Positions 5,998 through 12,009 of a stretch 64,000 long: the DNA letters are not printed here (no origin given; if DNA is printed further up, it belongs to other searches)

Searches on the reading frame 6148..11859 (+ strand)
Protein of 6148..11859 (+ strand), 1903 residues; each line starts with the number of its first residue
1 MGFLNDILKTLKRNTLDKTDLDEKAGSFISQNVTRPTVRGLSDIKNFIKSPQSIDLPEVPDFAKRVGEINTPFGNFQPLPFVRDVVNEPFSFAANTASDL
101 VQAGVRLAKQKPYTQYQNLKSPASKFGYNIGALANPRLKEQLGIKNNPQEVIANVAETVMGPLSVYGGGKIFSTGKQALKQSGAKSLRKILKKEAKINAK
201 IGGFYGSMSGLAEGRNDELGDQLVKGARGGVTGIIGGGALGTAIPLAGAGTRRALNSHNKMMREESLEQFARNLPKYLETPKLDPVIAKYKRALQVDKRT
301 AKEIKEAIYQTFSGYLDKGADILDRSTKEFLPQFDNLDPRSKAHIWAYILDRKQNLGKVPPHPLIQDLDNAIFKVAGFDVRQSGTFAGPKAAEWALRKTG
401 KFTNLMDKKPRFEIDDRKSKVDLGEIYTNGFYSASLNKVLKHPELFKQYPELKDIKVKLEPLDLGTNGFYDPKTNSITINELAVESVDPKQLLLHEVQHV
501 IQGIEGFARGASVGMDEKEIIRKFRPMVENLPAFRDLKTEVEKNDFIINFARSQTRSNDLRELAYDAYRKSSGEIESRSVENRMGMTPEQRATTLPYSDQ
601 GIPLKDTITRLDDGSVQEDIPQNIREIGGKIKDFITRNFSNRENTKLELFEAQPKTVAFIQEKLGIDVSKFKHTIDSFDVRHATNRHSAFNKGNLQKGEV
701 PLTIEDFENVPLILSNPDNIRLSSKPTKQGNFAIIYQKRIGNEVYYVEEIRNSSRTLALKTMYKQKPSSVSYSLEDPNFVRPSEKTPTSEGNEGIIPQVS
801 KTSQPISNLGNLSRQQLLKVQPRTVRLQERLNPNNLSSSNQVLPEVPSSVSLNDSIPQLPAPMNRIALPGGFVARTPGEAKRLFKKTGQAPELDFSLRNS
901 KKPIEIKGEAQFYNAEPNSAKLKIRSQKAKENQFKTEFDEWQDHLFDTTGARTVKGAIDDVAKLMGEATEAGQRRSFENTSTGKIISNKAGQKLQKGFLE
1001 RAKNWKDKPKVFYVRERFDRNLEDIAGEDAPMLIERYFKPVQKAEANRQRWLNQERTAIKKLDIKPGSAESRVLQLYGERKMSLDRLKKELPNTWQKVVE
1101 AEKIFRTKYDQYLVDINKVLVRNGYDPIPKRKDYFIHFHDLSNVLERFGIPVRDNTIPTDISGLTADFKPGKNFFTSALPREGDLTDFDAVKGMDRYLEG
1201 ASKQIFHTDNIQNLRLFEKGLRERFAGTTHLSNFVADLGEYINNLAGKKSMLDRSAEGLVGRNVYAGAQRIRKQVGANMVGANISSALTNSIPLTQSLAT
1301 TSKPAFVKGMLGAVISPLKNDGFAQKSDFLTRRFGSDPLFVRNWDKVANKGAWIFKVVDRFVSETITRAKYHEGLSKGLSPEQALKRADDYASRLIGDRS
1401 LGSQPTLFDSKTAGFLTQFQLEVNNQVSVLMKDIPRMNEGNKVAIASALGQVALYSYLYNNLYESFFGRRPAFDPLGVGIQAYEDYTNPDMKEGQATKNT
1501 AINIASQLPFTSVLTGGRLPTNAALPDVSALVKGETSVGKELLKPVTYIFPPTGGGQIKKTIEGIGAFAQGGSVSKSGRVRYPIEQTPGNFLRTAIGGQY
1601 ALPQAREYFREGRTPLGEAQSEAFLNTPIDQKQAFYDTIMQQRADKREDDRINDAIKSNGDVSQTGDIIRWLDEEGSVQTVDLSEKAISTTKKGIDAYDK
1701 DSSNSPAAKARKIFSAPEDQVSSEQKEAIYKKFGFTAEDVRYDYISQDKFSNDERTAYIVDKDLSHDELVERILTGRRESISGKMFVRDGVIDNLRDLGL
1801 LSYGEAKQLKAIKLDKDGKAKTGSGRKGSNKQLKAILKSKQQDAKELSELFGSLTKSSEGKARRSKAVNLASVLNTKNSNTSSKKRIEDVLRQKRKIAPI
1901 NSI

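Call 6: search_protein_families(library=pfam, proteins=[window:6148-11859:+], max_evalue=0.01)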
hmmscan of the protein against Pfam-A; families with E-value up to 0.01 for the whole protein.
window:6148-11859:+ (1903 aa): 2 families
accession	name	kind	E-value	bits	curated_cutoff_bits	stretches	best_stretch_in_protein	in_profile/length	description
PF18812.6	PBECR3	-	1e-18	67.8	30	1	660-768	11-111/115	phage-Barnase-EndoU-ColicinE5/D-RelE like nuclease3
PF20573.4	DUF6782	-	0.0012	18.6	27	1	438-518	40-119/241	Putative metallopeptidase family (DUF6782)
